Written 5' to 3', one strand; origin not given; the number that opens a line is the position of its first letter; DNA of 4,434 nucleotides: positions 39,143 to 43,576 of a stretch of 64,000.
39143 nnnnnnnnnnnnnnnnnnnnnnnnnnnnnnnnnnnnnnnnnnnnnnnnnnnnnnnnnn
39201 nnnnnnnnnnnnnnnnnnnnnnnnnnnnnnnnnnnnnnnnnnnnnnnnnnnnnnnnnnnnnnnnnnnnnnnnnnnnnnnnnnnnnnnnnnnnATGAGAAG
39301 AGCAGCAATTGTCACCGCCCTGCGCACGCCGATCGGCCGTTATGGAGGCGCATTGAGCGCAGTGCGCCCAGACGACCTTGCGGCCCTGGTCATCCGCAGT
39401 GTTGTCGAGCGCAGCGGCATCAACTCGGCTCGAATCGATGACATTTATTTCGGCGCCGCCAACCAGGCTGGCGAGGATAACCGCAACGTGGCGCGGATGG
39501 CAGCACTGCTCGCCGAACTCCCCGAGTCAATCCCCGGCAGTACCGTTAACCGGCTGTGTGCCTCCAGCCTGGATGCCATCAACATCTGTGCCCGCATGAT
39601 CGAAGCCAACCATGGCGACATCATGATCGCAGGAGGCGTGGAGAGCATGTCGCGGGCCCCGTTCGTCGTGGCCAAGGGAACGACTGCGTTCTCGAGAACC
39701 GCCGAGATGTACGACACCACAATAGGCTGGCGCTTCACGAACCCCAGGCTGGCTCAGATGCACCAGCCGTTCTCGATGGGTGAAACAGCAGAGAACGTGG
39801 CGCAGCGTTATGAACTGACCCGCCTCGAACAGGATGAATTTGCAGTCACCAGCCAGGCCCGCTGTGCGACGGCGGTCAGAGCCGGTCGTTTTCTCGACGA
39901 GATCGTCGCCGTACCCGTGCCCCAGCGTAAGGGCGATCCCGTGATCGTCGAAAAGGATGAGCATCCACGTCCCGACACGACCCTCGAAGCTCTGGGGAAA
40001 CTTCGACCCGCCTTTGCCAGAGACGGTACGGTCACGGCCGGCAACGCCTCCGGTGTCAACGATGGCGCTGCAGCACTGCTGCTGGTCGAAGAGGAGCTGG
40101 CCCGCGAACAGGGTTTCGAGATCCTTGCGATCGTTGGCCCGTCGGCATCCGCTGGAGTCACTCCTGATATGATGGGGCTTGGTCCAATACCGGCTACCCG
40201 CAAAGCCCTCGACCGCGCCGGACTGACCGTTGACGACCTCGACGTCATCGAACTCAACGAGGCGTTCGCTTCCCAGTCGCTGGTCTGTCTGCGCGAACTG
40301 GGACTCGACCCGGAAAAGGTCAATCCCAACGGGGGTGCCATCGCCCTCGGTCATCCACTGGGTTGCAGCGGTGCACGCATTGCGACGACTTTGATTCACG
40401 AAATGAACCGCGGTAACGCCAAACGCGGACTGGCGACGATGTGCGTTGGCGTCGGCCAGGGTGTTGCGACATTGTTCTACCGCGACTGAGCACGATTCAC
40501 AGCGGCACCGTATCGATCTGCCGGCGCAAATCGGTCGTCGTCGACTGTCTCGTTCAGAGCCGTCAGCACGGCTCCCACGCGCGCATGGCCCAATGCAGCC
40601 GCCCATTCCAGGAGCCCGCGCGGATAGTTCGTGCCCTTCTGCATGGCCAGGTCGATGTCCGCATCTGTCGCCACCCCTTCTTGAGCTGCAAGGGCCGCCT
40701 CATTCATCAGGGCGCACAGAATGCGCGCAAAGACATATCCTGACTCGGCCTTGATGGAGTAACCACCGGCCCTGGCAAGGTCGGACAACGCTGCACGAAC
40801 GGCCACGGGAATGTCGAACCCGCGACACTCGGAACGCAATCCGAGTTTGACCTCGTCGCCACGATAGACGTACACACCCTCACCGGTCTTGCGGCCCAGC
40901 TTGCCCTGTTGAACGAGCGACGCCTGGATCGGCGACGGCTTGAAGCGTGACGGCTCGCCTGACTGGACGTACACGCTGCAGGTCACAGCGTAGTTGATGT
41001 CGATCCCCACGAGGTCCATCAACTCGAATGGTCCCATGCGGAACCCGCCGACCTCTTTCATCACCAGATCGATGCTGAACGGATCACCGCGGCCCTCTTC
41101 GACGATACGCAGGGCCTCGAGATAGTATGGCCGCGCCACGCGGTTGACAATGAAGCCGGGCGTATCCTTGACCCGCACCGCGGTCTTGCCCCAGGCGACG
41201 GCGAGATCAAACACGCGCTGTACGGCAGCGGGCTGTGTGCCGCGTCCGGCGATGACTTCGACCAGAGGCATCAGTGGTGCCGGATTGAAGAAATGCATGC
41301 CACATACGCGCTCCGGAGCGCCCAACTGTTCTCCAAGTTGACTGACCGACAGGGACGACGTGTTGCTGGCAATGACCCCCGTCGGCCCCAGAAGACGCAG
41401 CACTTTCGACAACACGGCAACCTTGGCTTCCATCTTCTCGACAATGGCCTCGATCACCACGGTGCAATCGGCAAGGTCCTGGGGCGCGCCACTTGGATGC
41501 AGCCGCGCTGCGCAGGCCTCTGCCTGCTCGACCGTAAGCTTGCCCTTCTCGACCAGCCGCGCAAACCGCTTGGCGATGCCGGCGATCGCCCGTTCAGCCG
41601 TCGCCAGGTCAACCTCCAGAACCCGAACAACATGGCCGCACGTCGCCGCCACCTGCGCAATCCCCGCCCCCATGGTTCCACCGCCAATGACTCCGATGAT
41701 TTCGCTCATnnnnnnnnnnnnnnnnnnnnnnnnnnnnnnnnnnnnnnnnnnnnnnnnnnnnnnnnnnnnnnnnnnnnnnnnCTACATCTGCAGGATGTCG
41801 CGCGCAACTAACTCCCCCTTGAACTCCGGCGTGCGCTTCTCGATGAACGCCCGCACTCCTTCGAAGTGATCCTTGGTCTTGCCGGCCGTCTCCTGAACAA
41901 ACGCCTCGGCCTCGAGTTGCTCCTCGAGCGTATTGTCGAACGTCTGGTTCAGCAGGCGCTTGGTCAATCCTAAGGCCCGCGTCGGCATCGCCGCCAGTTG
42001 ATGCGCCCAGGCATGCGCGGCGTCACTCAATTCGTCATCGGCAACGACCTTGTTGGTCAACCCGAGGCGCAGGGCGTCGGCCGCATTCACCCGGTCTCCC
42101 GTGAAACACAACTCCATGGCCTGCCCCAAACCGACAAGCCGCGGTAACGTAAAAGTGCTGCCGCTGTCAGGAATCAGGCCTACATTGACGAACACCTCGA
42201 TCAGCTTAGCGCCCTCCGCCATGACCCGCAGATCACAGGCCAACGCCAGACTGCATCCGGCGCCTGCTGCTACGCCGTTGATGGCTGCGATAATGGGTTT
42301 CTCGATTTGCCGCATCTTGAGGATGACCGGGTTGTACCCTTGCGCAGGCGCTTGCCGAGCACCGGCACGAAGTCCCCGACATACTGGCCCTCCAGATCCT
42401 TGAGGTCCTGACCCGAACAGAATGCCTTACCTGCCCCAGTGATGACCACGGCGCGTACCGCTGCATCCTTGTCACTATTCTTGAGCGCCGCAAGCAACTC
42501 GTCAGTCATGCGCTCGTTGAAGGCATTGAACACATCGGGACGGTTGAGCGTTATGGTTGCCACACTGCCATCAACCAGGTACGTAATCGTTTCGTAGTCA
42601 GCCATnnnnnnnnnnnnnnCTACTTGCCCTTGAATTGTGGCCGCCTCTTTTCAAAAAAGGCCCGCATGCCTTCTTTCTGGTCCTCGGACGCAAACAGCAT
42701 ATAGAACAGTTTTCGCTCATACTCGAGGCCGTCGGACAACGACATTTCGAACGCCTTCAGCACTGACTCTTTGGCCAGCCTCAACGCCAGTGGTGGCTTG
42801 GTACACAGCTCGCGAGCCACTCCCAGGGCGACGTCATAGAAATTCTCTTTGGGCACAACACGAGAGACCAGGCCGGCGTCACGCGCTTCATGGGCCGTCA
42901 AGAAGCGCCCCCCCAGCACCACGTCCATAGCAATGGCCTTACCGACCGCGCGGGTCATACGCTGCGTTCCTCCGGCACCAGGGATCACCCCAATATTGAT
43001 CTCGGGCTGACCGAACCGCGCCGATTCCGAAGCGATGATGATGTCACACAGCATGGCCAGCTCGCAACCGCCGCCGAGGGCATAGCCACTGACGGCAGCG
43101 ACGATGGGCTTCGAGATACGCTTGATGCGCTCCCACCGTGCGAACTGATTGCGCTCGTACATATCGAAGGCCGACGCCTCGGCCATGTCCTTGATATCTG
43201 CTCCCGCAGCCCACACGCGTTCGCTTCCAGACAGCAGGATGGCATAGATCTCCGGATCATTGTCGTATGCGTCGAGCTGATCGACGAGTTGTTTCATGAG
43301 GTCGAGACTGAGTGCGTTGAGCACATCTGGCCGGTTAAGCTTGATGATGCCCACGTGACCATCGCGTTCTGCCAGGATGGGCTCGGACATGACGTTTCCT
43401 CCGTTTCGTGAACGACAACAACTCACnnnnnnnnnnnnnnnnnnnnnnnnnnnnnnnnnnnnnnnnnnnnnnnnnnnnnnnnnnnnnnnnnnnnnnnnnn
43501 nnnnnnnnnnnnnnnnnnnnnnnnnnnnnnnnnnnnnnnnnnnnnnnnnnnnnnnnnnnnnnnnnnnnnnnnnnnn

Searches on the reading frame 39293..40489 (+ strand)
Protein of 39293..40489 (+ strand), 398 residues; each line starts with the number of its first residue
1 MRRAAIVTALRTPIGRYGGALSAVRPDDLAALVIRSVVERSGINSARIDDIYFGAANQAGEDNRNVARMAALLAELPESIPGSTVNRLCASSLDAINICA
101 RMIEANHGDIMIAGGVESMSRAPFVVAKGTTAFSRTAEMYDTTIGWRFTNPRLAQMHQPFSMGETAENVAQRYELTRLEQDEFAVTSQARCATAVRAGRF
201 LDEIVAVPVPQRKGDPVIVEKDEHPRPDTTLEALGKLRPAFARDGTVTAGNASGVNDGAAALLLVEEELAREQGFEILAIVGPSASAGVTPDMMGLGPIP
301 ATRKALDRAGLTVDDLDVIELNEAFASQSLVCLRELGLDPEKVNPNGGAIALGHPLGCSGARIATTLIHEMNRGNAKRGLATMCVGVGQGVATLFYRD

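Call 5: search_protein_families(library=pfam, proteins=[window:39293-40489:+])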
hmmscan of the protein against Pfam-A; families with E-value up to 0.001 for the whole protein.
window:39293-40489:+ (398 aa): 4 families
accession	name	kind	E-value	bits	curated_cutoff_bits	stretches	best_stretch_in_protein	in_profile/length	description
PF00108.29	Thiolase_N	-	6.2e-81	272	26.4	1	5-268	2-260/260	Thiolase, N-terminal domain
PF02803.24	Thiolase_C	-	9.6e-49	164.6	27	1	277-395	3-121/123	Thiolase, C-terminal domain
PF22691.2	Thiolase_C_1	-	1e-05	25.7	28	0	301-338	23-60/144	Thiolase C-terminal domain-like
PF00109.32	ketoacyl-synt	-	6.4e-05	23.1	20.8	1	85-121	170-206/252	Beta-ketoacyl synthase, N-terminal domain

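Call 12: search_protein_families(library=ncbifam, proteins=[window:39293-40489:+], max_evalue=0.00001)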
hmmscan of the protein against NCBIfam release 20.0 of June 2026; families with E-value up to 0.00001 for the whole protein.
window:39293-40489:+ (398 aa): 42 families (the best 25 are shown)
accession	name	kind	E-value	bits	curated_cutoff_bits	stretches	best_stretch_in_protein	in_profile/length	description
NF006551.0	PRK09050.1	subfamily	1.6e-175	584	605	1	1-394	1-397/401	3-oxoadipyl-CoA thiolase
TIGR02430.1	pcaF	equivalog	7.4e-173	575.2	597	1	3-396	2-398/400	3-oxoadipyl-CoA thiolase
NF006001.0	PRK08131.1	equivalog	6e-151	502.9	622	1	3-394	3-396/401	3-oxoadipyl-CoA thiolase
TIGR01930.1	AcCoA-C-Actrans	subfamily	1.4e-140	468.6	240.55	1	6-395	1-384/385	acetyl-CoA C-acyltransferase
NF006552.0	PRK09051.1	subfamily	7.8e-128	427.1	565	1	4-397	6-394/395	beta-ketothiolase BktB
NF004853.0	PRK06205.1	subfamily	3.1e-127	424.9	551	1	1-397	1-402/404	acetyl-CoA C-acetyltransferase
NF004206.0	PRK05656.1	subfamily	4.3e-126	421.1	688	1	2-393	2-388/392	acetyl-CoA C-acetyltransferase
NF006510.0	PRK08947.1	equivalog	1.6e-119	399.4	519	1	1-397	1-386/387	acetyl-CoA C-acyltransferase FadA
NF042999.1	bketothiol_BktB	equivalog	3.1e-118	395.5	725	1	3-396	4-392/394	beta-ketothiolase BktB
NF006553.0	PRK09052.1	equivalog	4.9e-115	384.7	567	1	3-395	7-396/399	acetyl-CoA C-acyltransferase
NF005805.0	PRK07661.1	equivalog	2.3e-114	382.4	633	1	1-395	1-388/391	acetyl-CoA C-acetyltransferase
NF006086.0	PRK08235.1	equivalog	1.3e-110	370.2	526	1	1-394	1-389/393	acetyl-CoA C-acetyltransferase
NF005890.0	PRK07851.1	equivalog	3e-110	369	580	1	1-395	1-402/406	acetyl-CoA C-acetyltransferase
TIGR02445.1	fadA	equivalog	3e-110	368.8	591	1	5-397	3-384/385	acetyl-CoA C-acyltransferase FadA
NF005033.0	PRK06445.1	equivalog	3.5e-103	345.8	511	1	22-397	29-394/395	acetyl-CoA C-acetyltransferase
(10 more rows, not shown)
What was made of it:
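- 39293..40489 (+): PaaJ-like 3-oxoadipyl-CoA thiolase, inverted relative to the rest of the array. NF006551 584 bits (cut-off 605) (call 12).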

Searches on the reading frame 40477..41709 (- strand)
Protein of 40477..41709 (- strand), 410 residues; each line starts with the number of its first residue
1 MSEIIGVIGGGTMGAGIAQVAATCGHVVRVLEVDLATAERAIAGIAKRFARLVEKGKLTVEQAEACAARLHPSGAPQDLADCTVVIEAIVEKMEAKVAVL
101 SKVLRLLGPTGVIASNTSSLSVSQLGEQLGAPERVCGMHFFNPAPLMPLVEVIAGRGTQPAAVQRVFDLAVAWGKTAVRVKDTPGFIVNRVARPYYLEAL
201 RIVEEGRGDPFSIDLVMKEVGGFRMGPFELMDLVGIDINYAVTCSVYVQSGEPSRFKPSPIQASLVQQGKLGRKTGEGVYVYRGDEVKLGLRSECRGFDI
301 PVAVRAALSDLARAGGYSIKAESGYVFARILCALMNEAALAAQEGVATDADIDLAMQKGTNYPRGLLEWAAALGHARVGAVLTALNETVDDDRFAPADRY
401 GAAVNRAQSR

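Call 5: search_protein_families(library=pfam, proteins=[window:40477-41709:-])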
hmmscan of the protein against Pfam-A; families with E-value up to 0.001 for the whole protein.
window:40477-41709:- (410 aa): 2 families
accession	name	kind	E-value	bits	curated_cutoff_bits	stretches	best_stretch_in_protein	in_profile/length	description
PF02737.24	3HCDH_N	-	4.7e-55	186.7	22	1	5-183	2-180/180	3-hydroxyacyl-CoA dehydrogenase, NAD binding domain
PF00725.27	3HCDH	-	5e-47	158.8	22.1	2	185-282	1-97/97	3-hydroxyacyl-CoA dehydrogenase, C-terminal domain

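Call 12: search_protein_families(library=ncbifam, proteins=[window:40477-41709:-], max_evalue=0.00001)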
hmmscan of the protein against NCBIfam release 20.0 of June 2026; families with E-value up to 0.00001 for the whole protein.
window:40477-41709:- (410 aa): 19 families
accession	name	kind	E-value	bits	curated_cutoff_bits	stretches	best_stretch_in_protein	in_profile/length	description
NF006124.0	PRK08268.1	subfamily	6.7e-140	467.4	508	2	3-287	8-292/507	3-hydroxyacyl-CoA dehydrogenase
TIGR02279.1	PaaC-3OHAcCoADH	equivalog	3e-123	412.3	669.4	2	5-286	8-289/503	3-hydroxyacyl-CoA dehydrogenase PaaH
NF004474.0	PRK05808.1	subfamily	6e-92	307.9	408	2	4-282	5-282/283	3-hydroxybutyryl-CoA dehydrogenase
NF005875.0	PRK07819.1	subfamily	5.8e-76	255.7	319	2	4-282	7-286/287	3-hydroxybutyryl-CoA dehydrogenase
NF005715.0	PRK07530.1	equivalog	1.1e-75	254.8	420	2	4-286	6-287/292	3-hydroxybutyryl-CoA dehydrogenase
NF006722.0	PRK09260.1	equivalog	3.6e-74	249.6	429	2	3-287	3-286/289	3-hydroxyacyl-CoA dehydrogenase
NF008727.0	PRK11730.1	equivalog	3.1e-70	237.4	870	1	6-377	317-682/717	fatty acid oxidation complex subunit alpha FadB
NF004699.0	PRK06035.1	equivalog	1.9e-62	211.1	500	1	4-275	5-278/294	3-hydroxyacyl-CoA dehydrogenase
NF008363.0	PRK11154.1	equivalog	1.3e-61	208.7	869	1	5-403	312-698/708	fatty acid oxidation complex subunit alpha FadJ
NF006125.0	PRK08269.1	equivalog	9.6e-59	199.1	427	2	3-288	6-302/334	3-hydroxybutyryl-CoA dehydrogenase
TIGR02437.1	FadB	equivalog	5e-58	197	933.55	1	6-377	317-682/714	fatty acid oxidation complex subunit alpha FadB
NF042925.1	FHMPC_DH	equivalog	1.8e-52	178.6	500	1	5-294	3-291/304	5-formyl-3-hydroxy-2-methylpyridine 4-carboxylate 5-dehydrogenase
TIGR02440.1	FadJ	equivalog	3.5e-52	177.6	968.45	1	5-408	307-696/699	fatty acid oxidation complex subunit alpha FadJ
NF006143.0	PRK08293.1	equivalog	3.9e-51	174.1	312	1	5-283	7-288/291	3-hydroxyacyl-CoA dehydrogenase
TIGR02441.1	fa_ox_alpha_mit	equivalog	8.1e-50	169.6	964.65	1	5-396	338-721/737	fatty acid oxidation complex subunit alpha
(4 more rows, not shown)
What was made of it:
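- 40477..41709 (-): PaaH-like 3-hydroxyacyl-CoA dehydrogenase. TIGR02279 412 bits (cut-off 669) (call 12).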

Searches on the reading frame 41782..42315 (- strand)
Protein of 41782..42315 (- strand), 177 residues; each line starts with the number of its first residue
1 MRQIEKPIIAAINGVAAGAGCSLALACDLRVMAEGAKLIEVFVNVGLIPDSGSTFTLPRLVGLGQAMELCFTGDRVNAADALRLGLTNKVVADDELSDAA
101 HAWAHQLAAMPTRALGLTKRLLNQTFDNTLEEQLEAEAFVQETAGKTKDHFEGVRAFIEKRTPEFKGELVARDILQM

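Call 5: search_protein_families(library=pfam, proteins=[window:41782-42315:-])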
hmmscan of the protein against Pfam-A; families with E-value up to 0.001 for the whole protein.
window:41782-42315:- (177 aa): 2 families
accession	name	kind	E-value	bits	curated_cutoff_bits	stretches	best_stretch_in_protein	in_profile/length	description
PF00378.25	ECH_1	-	1.2e-44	153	27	1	2-167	85-250/251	Enoyl-CoA hydratase/isomerase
PF16113.10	ECH_2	-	3.5e-21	76.5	27.2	1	2-102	84-183/335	Enoyl-CoA hydratase/isomerase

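Call 12: search_protein_families(library=ncbifam, proteins=[window:41782-42315:-], max_evalue=0.00001)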
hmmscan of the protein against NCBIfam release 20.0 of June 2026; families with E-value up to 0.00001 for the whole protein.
window:41782-42315:- (177 aa): 70 families (the best 25 are shown)
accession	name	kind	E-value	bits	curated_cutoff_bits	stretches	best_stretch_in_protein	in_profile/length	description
NF004635.0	PRK05981.1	equivalog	7.4e-57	192.9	351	1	1-167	99-265/266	enoyl-CoA hydratase/isomerase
TIGR02280.1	PaaB1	equivalog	5.2e-54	183.4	345.15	1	1-168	89-256/256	2-(1,2-epoxy-1,2-dihydrophenyl)acetyl-CoA isomerase PaaG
NF006699.0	PRK09245.1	subfamily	1e-52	179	354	1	2-167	100-265/266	crotonase/enoyl-CoA hydratase family protein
NF006107.0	PRK08258.1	equivalog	3.2e-49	167.7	330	1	1-168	109-277/277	enoyl-CoA hydratase family protein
NF005700.0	PRK07511.1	subfamily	1.5e-46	159.1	274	1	2-166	95-259/260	enoyl-CoA hydratase family protein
NF046063.1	oxepin_alt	equivalog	2.3e-46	158.4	300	1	1-164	91-254/254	oxepin-CoA hydrolase, alternative type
NF005802.0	PRK07657.1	equivalog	2.2e-41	142.1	363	1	2-168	94-260/260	enoyl-CoA hydratase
NF004475.0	PRK05809.1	subfamily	9.3e-41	140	394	1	2-167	94-259/260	short-chain-enoyl-CoA hydratase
NF051848.1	EnCoAHydtEchA19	equivalog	1.2e-40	139.8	400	1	2-167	92-257/258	enoyl-CoA hydratase EchA19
NF006109.0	PRK08260.1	subfamily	1.4e-40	139.4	320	1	3-168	111-278/296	enoyl-CoA hydratase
NF004857.0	PRK06210.1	equivalog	1.6e-39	136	341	1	2-167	108-274/275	enoyl-CoA hydratase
NF004517.0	PRK05862.1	equivalog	5.6e-39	134.2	396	1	2-166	91-255/257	enoyl-CoA hydratase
NF006007.0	PRK08138.1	subfamily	1.8e-38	132.4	355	1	3-167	96-260/261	enoyl-CoA hydratase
NF005804.0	PRK07659.1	equivalog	2.1e-38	132.3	311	1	3-167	96-259/260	enoyl-CoA hydratase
NF005803.0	PRK07658.1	equivalog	2.9e-38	131.7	313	1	3-167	92-256/257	enoyl-CoA hydratase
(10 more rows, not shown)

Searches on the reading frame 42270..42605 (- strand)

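Call 12: search_protein_families(library=ncbifam, proteins=[window:42270-42605:-], max_evalue=0.00001)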
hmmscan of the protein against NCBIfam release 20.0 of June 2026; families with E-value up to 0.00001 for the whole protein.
window:42270-42605:- (111 aa): 59 families (the best 25 are shown)
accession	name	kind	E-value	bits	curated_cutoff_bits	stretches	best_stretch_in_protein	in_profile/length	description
NF006109.0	PRK08260.1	subfamily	1.8e-24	86.5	320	1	3-70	2-69/296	enoyl-CoA hydratase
NF004857.0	PRK06210.1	equivalog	2.1e-20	73.3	341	1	2-72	5-76/275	enoyl-CoA hydratase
NF006128.0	PRK08272.1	subfamily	2.7e-20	72.8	257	1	2-73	10-81/308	crotonase/enoyl-CoA hydratase family protein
NF004840.0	PRK06190.1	equivalog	4e-20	72.5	253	1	12-75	11-74/260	enoyl-CoA hydratase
TIGR02280.1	PaaB1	equivalog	5.1e-19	68.8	345.15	1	11-85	5-76/256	2-(1,2-epoxy-1,2-dihydrophenyl)acetyl-CoA isomerase PaaG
NF004525.0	PRK05870.1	equivalog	1.6e-18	67.5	285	1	5-76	3-74/249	enoyl-CoA hydratase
NF006140.0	PRK08290.1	subfamily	1.8e-18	66.7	280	1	2-70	5-73/292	enoyl-CoA hydratase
NF051848.1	EnCoAHydtEchA19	equivalog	3e-18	66.3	400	1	12-79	7-74/258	enoyl-CoA hydratase EchA19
NF006008.0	PRK08139.1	equivalog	1.3e-17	64.2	313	1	11-75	17-81/266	enoyl-CoA hydratase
NF005675.0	PRK07468.1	equivalog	2.1e-17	63.7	350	1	3-74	2-74/262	crotonase/enoyl-CoA hydratase family protein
NF004794.0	PRK06142.1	equivalog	5.7e-17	62.2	308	1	2-75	3-76/273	crotonase/enoyl-CoA hydratase family protein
NF042430.2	EnCoAhydt_DpgD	equivalog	9.3e-17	61.3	400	1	12-98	4-92/258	enoyl-CoA-hydratase DpgD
NF009125.0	PRK12478.1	equivalog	9.8e-17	61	347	1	2-68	4-70/304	crotonase/enoyl-CoA hydratase family protein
NF005575.0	PRK07260.1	equivalog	1.2e-16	60.9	335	1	3-74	2-73/263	enoyl-CoA hydratase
NF004517.0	PRK05862.1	equivalog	2.6e-16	59.9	396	1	3-73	2-72/257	enoyl-CoA hydratase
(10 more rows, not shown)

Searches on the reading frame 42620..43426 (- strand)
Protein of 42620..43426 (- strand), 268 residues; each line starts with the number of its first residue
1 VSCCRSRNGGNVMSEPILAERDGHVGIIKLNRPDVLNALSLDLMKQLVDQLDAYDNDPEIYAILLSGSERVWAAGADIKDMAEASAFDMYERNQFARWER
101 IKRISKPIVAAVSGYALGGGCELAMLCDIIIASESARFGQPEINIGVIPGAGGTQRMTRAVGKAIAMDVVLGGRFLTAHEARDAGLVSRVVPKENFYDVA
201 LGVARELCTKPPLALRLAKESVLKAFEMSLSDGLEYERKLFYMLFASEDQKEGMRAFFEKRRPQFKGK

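Call 5: search_protein_families(library=pfam, proteins=[window:42620-43426:-])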
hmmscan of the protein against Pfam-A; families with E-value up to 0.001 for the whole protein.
window:42620-43426:- (268 aa): 2 families
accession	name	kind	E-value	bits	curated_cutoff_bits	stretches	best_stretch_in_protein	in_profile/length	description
PF00378.25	ECH_1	-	1.7e-77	260.6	27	1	22-267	3-250/251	Enoyl-CoA hydratase/isomerase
PF16113.10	ECH_2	-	2.3e-40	139.6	27.2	1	25-199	1-180/335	Enoyl-CoA hydratase/isomerase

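Call 12: search_protein_families(library=ncbifam, proteins=[window:42620-43426:-], max_evalue=0.00001)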
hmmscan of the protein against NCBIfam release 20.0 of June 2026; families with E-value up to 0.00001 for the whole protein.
window:42620-43426:- (268 aa): 73 families (the best 25 are shown)
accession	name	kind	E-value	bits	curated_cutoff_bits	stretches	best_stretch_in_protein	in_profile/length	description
NF004517.0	PRK05862.1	equivalog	5.4e-106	353.8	396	1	15-266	4-255/257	enoyl-CoA hydratase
NF007239.0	PRK09674.1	equivalog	3e-95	318.5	371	1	16-268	5-257/257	2,3-dehydroadipyl-CoA hydratase PaaF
NF006007.0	PRK08138.1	subfamily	4.3e-95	318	355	1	20-268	13-261/261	enoyl-CoA hydratase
NF051848.1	EnCoAHydtEchA19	equivalog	6.6e-81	271.6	400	1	17-268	2-258/258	enoyl-CoA hydratase EchA19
NF004475.0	PRK05809.1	subfamily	1.8e-73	247.2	394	1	17-268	6-260/260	short-chain-enoyl-CoA hydratase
NF005803.0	PRK07658.1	equivalog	1.3e-66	224.6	313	1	20-268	7-257/257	enoyl-CoA hydratase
NF005802.0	PRK07657.1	equivalog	1.4e-60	205.1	363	1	21-268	10-260/260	enoyl-CoA hydratase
NF042430.2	EnCoAhydt_DpgD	equivalog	1.4e-60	205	400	1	20-267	2-257/258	enoyl-CoA-hydratase DpgD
NF006100.0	PRK08252.1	subfamily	2.5e-60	204.2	282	1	14-268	2-254/254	crotonase/enoyl-CoA hydratase family protein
NF005864.0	PRK07799.1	equivalog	3.5e-60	203.4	316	1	15-267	8-265/266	crotonase/enoyl-CoA hydratase family protein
NF004634.0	PRK05980.1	equivalog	1.1e-57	195.4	375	1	13-267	1-262/263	crotonase/enoyl-CoA hydratase family protein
NF005073.0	PRK06495.1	subfamily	5e-57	193.1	296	1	20-268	9-257/257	enoyl-CoA hydratase/isomerase family protein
NF004840.0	PRK06190.1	equivalog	1.7e-55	188.4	253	1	15-244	4-235/260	enoyl-CoA hydratase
NF006699.0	PRK09245.1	subfamily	5.2e-55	186.5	354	1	13-267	1-265/266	crotonase/enoyl-CoA hydratase family protein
NF006566.0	PRK09076.1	subfamily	7.7e-54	183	286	1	16-266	6-258/260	enoyl-CoA hydratase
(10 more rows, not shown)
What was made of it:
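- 42620..43426 (-): PaaF-like enoyl-CoA hydratase. NF007239 PaaF 318 bits (cut-off 371) (call 12).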
